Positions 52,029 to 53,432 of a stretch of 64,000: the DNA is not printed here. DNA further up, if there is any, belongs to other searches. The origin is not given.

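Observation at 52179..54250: Unknown 367-aa protein translationally coupled to a DMT exporter, immediately downstream of the repeat peptide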

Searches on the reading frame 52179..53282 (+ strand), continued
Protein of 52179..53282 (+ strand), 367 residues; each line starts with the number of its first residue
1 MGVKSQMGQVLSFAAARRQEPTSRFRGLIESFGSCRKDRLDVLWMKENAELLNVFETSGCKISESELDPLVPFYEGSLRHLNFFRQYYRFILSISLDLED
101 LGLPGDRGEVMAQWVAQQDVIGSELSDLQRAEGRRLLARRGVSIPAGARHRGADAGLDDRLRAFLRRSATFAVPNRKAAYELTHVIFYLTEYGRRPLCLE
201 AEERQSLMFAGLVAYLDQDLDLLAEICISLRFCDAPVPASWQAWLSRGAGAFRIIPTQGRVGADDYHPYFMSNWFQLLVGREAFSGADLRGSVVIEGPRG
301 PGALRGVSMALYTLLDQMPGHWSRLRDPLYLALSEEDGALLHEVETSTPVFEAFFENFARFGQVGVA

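Call 30: fold_search(model_id=the predicted structure, library=pdb)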
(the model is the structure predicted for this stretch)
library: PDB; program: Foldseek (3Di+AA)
matches with E <= 10: 372; with E <= 0.001: 0
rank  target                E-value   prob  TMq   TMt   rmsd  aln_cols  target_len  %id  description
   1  1th1_B                2.8e-01  0.28  0.19  0.15  20.7       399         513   11  Beta-catenin in complex with a phosphorylated APC 20aa repeat fragment (released 2004-09-07)
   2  8cws_A                3.1e-01  0.15  0.15  0.13  19.2       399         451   12  Accurate computational design of genetically encoded 3D protein crystals (released 2023-11-01)
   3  5mfe_A                3.6e-01  0.33  0.20  0.24  15.5       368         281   10  Designed armadillo repeat protein YIIIM5AII in complex with (RR)4 peptide (released 2017-09-13)
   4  4rv1_A                3.6e-01  0.25  0.19  0.17  18.5       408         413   11  Crystal Structure of Engineered Protein. Northeast Structural Genomics Consortium (NESG) Target OR497. (released 2014-12-10)
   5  9ijj_A1               3.6e-01  0.13  0.16  0.13  21.2       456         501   10  In situ structure of the central apparatus in mouse sperm axoneme. (released 2025-06-04)
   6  5mfm_F                3.8e-01  0.28  0.22  0.23  17.0       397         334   11  Designed armadillo repeat protein peptide fusion YIIIM6AII_GS11_(KR)5 (released 2017-09-13)
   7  6s9o_F                4.1e-01  0.28  0.21  0.22  17.0       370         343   11  Designed Armadillo Repeat protein internal Lock1 fused to target peptide KRKRKLKFKR (released 2020-02-19)
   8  5mfm_A                4.5e-01  0.14  0.17  0.18  19.1       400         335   10  Designed armadillo repeat protein peptide fusion YIIIM6AII_GS11_(KR)5 (released 2017-09-13)
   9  7ar4_AAA              4.9e-01  0.14  0.16  0.13  20.3       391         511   11  Crystal structure of beta-catenin in complex with cyclic peptide inhibitor (released 2021-04-07)
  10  3rk6_A                5.3e-01  0.35  0.20  0.29  13.4       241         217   11  Crystal structure of the middle domain of human Paip1 (released 2011-05-18)
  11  7pua_F3               5.5e-01  0.33  0.24  0.13  19.7       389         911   13  Middle assembly intermediate of the Trypanosoma brucei mitoribosomal small subunit (released 2022-03-02)
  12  9ijj_AC               5.5e-01  0.18  0.21  0.18  20.1       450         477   11  In situ structure of the central apparatus in mouse sperm axoneme. (released 2025-06-04)
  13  8cwy_A                5.8e-01  0.12  0.15  0.13  18.9       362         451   15  Accurate computational design of genetically encoded 3D protein crystals (released 2023-11-01)
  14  5iz9_A                6.0e-01  0.16  0.18  0.19  19.3       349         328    9  Protein-protein interaction (released 2017-07-05)
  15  7xsr_C                6.5e-01  0.13  0.18  0.11  22.1       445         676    8  Structure of Craspase-target RNA (released 2022-11-09)
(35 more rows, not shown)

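Call 39: search_protein_representatives(alignment_id=A1)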
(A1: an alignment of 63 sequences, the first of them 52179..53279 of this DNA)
Query: 63 sequences, 358 profile positions. Proteins with E-value up to 0.001 (for the whole library): 211; up to 1e-10: 163; up to 1e-30: 106. The best 150 are listed.
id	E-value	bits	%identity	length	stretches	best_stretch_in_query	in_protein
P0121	7.4e-150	515.3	-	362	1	1-355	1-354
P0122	3.7e-135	467.0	-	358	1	1-354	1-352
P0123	4.3e-134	463.4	-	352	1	1-353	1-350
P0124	1.3e-133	461.8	-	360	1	1-353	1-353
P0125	4.7e-132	456.7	-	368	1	1-354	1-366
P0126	1.3e-131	455.3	-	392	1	1-355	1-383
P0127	2.7e-131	454.3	-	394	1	1-355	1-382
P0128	1.7e-129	448.3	-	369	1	2-351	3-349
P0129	2.3e-126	438.0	-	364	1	1-355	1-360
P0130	4.8e-125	433.7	-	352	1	1-352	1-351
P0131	9.6e-125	432.7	-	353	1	1-352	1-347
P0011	2.7e-124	431.2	-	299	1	59-355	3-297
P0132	1.1e-121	422.6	-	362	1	1-354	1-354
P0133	1.8e-121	421.9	-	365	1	1-351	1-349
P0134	2.1e-121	421.7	-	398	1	21-353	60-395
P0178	1.5e-74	267.6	-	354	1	19-340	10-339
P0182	6.7e-68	245.7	-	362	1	4-349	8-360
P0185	2.2e-66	240.7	-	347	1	23-349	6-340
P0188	1.6e-63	231.3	-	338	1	22-328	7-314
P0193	5.3e-59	216.4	-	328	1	39-337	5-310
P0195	5.5e-58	213.1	-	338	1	24-339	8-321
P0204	4.0e-50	187.2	-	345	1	24-339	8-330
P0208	2.3e-46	174.9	-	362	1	14-347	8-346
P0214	1.9e-40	155.4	-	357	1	40-322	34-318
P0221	8.5e-36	140.1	-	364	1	21-324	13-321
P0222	2.8e-34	135.1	-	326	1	65-304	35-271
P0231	7.7e-28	113.9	-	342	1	15-306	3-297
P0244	7.8e-25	104.0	-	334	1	30-352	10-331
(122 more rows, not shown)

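Call 40: search_protein_families(library=pfam, proteins=[P0178, P0185, P0195, P0204, P0208, P0214, P0221, P0222, P0231, P0244], max_evalue=0.01)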
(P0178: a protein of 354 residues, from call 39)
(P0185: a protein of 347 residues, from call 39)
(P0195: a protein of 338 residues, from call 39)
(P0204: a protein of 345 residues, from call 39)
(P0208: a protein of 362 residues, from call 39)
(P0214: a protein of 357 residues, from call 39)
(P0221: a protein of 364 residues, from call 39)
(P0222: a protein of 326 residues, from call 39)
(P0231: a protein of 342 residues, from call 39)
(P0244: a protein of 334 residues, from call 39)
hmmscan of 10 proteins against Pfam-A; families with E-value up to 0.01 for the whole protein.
P0178 (354 aa): 2 families
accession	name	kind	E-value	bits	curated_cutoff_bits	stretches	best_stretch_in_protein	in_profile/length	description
PF21843.2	DUF6902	-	5.7e-77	259.4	27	1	13-341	22-342/351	Domain of unknown function (DUF6902)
PF21836.2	DUF6895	-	6e-15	55.8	23.8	1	70-221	80-231/289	Domain of unknown function (DUF6895)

P0185 (347 aa): 2 families
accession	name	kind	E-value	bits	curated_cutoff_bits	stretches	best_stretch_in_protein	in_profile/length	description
PF21843.2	DUF6902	-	1.8e-68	231.5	27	1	7-340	24-349/351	Domain of unknown function (DUF6902)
PF21836.2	DUF6895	-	7.5e-16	58.8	23.8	1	14-220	21-238/289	Domain of unknown function (DUF6895)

P0195 (338 aa): 2 families
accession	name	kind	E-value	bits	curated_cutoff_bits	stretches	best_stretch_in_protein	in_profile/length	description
PF21843.2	DUF6902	-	7.8e-63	213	27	1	8-321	24-339/351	Domain of unknown function (DUF6902)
PF21836.2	DUF6895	-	0.00034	20.5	23.8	0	57-121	74-139/289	Domain of unknown function (DUF6895)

P0204 (345 aa): 2 families
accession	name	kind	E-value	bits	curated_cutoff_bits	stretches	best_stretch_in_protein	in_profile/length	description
PF21843.2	DUF6902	-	1.7e-54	185.5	27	1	8-294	24-302/351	Domain of unknown function (DUF6902)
PF21836.2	DUF6895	-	9.3e-11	42.1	23.8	1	63-213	80-230/289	Domain of unknown function (DUF6895)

P0208 (362 aa): 2 families
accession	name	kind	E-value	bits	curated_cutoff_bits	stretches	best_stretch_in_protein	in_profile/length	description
PF21843.2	DUF6902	-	1.8e-51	175.6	27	1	6-345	12-346/351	Domain of unknown function (DUF6902)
PF21836.2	DUF6895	-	1.6e-15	57.7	23.8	1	33-227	29-234/289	Domain of unknown function (DUF6895)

P0214 (357 aa): 2 families
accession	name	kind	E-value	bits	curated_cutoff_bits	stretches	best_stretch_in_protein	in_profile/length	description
PF21843.2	DUF6902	-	7.5e-45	153.8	27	1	34-312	40-316/351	Domain of unknown function (DUF6902)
PF21836.2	DUF6895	-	6.3e-11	42.6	23.8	1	73-219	81-229/289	Domain of unknown function (DUF6895)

P0221 (364 aa): 2 families
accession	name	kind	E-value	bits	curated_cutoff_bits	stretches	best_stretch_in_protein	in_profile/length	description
PF21843.2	DUF6902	-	9.3e-43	146.9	27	1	7-316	15-319/351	Domain of unknown function (DUF6902)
PF21836.2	DUF6895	-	1.2e-13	51.5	23.8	1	64-221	70-231/289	Domain of unknown function (DUF6895)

P0222 (326 aa): 2 families
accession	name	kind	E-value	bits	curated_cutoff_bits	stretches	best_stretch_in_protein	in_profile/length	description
PF21843.2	DUF6902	-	1.4e-40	139.7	27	1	34-274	64-307/351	Domain of unknown function (DUF6902)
PF21836.2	DUF6895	-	1.6e-17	64.2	23.8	1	38-194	69-231/289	Domain of unknown function (DUF6895)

P0231 (342 aa): 2 families
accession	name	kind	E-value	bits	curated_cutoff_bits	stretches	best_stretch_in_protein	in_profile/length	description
PF21843.2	DUF6902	-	1.7e-29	103.3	27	1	3-295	15-304/351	Domain of unknown function (DUF6902)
PF21836.2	DUF6895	-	1.9e-10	41.1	23.8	1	61-213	71-229/289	Domain of unknown function (DUF6895)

P0244 (334 aa): 1 family
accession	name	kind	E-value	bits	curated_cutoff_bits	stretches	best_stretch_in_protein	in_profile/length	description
PF21843.2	DUF6902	-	3.2e-29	102.4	27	1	7-329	27-350/351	Domain of unknown function (DUF6902)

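Call 43: find_homologous_proteins(query=A3, max_evalue=0.001)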
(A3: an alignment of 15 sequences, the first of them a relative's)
Query A3 (15 sequences) (362 aa, profile of the alignment): 8 proteins with E <= 0.001 among 3601 candidates.
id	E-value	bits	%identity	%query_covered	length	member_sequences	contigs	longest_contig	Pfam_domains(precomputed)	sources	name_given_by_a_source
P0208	2.5e-121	423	100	100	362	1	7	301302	PF21843.3,PF21836.3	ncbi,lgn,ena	-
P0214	1.0e-118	414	44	97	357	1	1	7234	PF21843.3,PF21836.3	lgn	-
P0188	3.9e-112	393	36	76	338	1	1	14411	PF21843.3,PF21836.3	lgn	-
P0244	1.6e-93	331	23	48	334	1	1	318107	PF21843.3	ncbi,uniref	ncbi:hypothetical protein [Donghicola sp. XS_ASV15]|uniref:DUF6902 family protein n=1 Tax=Donghicola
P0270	1.7e-83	298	30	78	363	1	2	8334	PF21843.3,PF21836.3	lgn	-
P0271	1.2e-78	283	24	48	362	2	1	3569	PF21843.3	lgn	-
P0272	1.8e-76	275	29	64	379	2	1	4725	PF21843.3,PF21836.3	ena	-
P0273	3.7e-5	41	26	33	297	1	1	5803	PF21843.3,PF21836.3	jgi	jgi:hypothetical protein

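Call 44: find_encoding_contigs(protein=P0208, flank=4000, max_places=2)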
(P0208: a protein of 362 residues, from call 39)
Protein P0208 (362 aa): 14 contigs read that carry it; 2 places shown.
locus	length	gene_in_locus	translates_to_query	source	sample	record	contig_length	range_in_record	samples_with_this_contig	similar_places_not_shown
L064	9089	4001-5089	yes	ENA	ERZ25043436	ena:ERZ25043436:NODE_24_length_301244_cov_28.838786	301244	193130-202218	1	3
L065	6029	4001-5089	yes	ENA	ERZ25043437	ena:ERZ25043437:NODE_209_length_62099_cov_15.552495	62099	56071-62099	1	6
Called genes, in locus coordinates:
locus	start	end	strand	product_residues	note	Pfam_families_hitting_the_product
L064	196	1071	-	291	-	PF01145:Band_7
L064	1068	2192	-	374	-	PF12221:HflK_N (faint), PF01145:Band_7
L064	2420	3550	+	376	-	PF01883:FeS_assembly_P, PF00142:Fer4_NifH (weak), PF01656:CbiA, PF02374:ArsA_ATPase (faint), PF09140:MipZ, PF10609:ParA, PF13614:AAA_31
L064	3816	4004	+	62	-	-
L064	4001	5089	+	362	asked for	PF21843:DUF6902, PF21836:DUF6895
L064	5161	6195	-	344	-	PF13518:HTH_28 (weak), PF13551:HTH_29, PF00665:rve (weak), PF13683:rve_3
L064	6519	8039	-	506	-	PF11794:HpaB_N, PF03241:HpaB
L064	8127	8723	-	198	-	PF01794:Ferric_reduct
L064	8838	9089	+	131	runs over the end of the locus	PF01641:SelR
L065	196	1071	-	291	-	PF01145:Band_7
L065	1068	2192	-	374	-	PF12221:HflK_N (faint), PF01145:Band_7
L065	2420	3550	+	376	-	PF01883:FeS_assembly_P, PF00142:Fer4_NifH (weak), PF01656:CbiA, PF02374:ArsA_ATPase (faint), PF09140:MipZ, PF10609:ParA, PF13614:AAA_31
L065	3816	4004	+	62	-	-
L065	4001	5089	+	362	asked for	PF21843:DUF6902, PF21836:DUF6895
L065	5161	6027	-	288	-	?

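Call 45: find_encoding_contigs(protein=P0188, flank=4000, max_places=2)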
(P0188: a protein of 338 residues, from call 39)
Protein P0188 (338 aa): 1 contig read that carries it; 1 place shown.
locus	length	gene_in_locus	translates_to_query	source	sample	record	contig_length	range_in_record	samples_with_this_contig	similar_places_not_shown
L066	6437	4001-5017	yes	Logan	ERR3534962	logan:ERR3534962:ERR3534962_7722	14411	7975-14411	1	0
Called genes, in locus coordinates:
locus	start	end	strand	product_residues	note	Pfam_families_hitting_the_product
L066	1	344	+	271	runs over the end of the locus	PF03807:F420_oxidored (faint), PF14748:P5CR_dimer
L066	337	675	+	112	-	PF01588:tRNA_bind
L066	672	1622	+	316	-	PF00389:2-Hacid_dh, PF02826:2-Hacid_dh_C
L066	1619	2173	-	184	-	PF00265:TK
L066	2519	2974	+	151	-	-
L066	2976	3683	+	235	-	PF03358:FMN_red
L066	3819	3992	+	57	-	-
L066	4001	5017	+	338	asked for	PF21836:DUF6895, PF21843:DUF6902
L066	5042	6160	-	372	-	PF08545:ACP_syn_III, PF08541:ACP_syn_III_C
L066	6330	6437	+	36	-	?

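Call 48: find_encoding_contigs(protein=P0214, flank=4000, max_places=1)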
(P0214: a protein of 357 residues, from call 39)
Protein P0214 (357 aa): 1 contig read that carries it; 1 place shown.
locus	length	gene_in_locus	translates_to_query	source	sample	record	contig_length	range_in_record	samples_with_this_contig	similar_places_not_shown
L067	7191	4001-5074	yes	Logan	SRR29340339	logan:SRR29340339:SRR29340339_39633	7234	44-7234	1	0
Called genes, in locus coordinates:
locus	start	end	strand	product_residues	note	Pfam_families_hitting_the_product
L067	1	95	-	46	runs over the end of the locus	?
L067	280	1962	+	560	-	PF01471:PG_binding_1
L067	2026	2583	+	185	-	-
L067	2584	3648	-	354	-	PF04143:Sulf_transp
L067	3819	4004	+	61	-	-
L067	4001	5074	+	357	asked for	PF21843:DUF6902, PF21836:DUF6895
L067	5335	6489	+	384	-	PF01571:GCV_T, PF08669:GCV_T_C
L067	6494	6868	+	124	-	PF01597:GCV_H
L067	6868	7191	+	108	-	?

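Call 49: find_encoding_contigs(protein=P0270, flank=4000, max_places=1)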
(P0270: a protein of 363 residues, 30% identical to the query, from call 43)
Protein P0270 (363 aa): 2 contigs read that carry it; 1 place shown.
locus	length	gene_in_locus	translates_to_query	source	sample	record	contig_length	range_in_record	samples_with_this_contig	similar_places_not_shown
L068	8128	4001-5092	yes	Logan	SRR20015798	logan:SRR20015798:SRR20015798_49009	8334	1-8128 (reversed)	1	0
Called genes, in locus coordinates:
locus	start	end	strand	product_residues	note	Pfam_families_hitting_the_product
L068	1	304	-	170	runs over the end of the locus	?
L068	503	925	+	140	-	PF21157:DksA_N, PF01258:zf-dskA_traR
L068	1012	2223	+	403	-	PF00070:Pyr_redox (faint), PF01266:DAO (weak), PF01494:FAD_binding_3, PF03486:HI0933_like (faint), PF07992:Pyr_redox_2 (faint), PF01266:DAO (weak)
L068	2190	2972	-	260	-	PF03372:Exo_endo_phos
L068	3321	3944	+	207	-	-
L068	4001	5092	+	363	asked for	PF21843:DUF6902, PF21836:DUF6895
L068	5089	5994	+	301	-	PF00892:EamA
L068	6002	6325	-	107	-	PF01521:Fe-S_biosyn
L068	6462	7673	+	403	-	PF01966:HD, PF13286:HD_assoc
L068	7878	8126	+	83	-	?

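Call 52: list_cluster_members(proteins=[P0208, P0188, P0214, P0178, P0185, P0221, P0222, P0231, P0182, P0193])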
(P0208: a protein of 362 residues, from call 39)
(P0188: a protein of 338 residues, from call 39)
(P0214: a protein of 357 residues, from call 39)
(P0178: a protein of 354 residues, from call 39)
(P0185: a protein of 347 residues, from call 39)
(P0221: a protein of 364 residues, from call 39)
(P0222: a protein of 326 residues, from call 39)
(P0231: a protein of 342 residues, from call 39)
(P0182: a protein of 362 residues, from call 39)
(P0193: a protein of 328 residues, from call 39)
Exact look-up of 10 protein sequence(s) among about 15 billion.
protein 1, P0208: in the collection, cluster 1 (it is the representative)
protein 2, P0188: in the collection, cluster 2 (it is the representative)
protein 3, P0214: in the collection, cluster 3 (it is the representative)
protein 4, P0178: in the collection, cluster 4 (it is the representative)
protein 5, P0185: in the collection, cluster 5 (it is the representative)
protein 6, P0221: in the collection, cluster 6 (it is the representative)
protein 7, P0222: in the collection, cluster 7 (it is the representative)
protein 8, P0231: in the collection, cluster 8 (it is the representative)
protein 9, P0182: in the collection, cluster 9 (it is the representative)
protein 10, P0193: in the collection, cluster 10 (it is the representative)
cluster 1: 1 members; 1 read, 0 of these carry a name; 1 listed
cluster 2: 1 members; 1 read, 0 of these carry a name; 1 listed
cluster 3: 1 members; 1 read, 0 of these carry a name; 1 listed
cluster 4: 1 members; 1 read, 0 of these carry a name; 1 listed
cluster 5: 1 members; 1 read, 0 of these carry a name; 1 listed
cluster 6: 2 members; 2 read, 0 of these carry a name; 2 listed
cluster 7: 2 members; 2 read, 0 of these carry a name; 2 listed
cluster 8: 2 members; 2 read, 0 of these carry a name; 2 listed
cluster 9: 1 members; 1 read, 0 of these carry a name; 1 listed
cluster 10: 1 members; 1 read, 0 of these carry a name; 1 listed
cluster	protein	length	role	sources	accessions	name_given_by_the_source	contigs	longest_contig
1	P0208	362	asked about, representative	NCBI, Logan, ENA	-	-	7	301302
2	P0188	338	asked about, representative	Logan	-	-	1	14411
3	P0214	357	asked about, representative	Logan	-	-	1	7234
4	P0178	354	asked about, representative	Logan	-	-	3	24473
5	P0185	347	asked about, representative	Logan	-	-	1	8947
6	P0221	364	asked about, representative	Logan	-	-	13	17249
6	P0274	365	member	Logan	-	-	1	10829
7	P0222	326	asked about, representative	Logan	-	-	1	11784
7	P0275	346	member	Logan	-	-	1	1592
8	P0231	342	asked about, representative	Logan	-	-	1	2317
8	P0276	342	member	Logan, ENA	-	-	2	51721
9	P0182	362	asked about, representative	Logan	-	-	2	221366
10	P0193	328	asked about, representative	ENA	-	-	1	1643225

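Call 53: find_encoding_contigs(protein=P0193, flank=4000, max_places=1)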
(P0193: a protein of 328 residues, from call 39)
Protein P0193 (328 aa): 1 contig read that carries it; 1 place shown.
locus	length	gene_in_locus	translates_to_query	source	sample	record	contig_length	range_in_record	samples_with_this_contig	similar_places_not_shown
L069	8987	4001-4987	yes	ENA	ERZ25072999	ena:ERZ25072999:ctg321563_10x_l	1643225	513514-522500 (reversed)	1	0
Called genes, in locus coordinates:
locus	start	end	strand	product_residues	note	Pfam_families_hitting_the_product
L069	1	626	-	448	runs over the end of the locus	PF00275:EPSP_synthase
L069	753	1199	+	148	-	-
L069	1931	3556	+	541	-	-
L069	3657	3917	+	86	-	-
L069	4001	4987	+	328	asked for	PF21843:DUF6902, PF21836:DUF6895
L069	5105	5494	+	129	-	PF13560:HTH_31, PF12844:HTH_19, PF13443:HTH_26, PF01381:HTH_3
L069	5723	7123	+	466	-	PF00474:SSF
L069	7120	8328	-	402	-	PF03453:MoeA_N, PF00994:MoCF_biosynth, PF03454:MoeA_C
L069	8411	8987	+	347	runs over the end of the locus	PF13353:Fer4_12, PF04055:Radical_SAM, PF06463:Mob_synth_C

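Call 54: find_encoding_contigs(protein=P0182, flank=4000, max_places=1)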
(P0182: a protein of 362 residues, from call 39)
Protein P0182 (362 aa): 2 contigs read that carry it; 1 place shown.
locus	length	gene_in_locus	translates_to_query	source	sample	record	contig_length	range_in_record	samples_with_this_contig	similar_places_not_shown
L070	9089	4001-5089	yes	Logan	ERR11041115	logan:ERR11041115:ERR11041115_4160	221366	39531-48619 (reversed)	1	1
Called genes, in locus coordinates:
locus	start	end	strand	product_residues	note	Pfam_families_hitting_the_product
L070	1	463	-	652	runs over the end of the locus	PF01642:MM_CoA_mutase, PF02310:B12-binding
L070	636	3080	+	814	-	PF01757:Acyl_transf_3, PF08240:ADH_N, PF00107:ADH_zinc_N, PF13602:ADH_zinc_N_2 (weak)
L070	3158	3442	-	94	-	PF04248:NTP_transf_9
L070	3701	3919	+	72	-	-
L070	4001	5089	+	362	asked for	PF21843:DUF6902, PF21836:DUF6895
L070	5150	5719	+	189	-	PF02632:BioY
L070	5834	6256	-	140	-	PF22381:Staph_reg_Sar_Rot (weak), PF01978:TrmB (faint), PF01047:MarR, PF12802:MarR_2, PF13463:HTH_27, PF25212:HVO_A0114 (weak), PF09339:HTH_IclR (weak)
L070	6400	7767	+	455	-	PF20510:HgmA_N, PF04209:HgmA_C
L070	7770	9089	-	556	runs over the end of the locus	PF02776:TPP_enzyme_N, PF00205:TPP_enzyme_M, PF02775:TPP_enzyme_C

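Call 57: find_encoding_contigs(protein=P0221, flank=4000, max_places=1)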
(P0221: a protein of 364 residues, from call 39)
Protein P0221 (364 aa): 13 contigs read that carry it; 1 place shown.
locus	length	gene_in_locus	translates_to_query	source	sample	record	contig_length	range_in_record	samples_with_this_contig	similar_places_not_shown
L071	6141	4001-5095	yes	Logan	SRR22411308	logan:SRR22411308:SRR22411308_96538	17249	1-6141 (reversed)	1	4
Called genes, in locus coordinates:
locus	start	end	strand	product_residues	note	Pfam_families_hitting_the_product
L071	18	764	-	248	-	PF08239:SH3_3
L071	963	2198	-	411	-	-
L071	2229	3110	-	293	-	PF00078:RVT_1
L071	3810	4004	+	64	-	-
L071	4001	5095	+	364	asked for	PF21843:DUF6902, PF21836:DUF6895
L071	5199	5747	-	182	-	PF00239:Resolvase, PF02796:HTH_7, PF13384:HTH_23 (faint)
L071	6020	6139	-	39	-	?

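Call 58: find_encoding_contigs(protein=P0178, flank=4000, max_places=1)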
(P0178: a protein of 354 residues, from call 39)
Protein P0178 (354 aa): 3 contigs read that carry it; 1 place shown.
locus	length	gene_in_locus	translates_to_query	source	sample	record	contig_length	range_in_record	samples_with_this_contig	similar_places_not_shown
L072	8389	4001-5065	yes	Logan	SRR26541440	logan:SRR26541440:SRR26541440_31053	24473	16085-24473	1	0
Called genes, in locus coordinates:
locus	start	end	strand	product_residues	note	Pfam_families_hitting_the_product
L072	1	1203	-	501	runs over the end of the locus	PF06745:ATPase (faint), PF09848:SLFN-g3_helicase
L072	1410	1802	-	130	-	-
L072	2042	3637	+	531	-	-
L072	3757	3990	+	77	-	-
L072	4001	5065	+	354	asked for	PF21843:DUF6902, PF21836:DUF6895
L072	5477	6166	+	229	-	PF02661:Fic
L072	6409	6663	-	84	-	PF05908:Gamma_PGA_hydro (weak)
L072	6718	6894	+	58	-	-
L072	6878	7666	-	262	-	-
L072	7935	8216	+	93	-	-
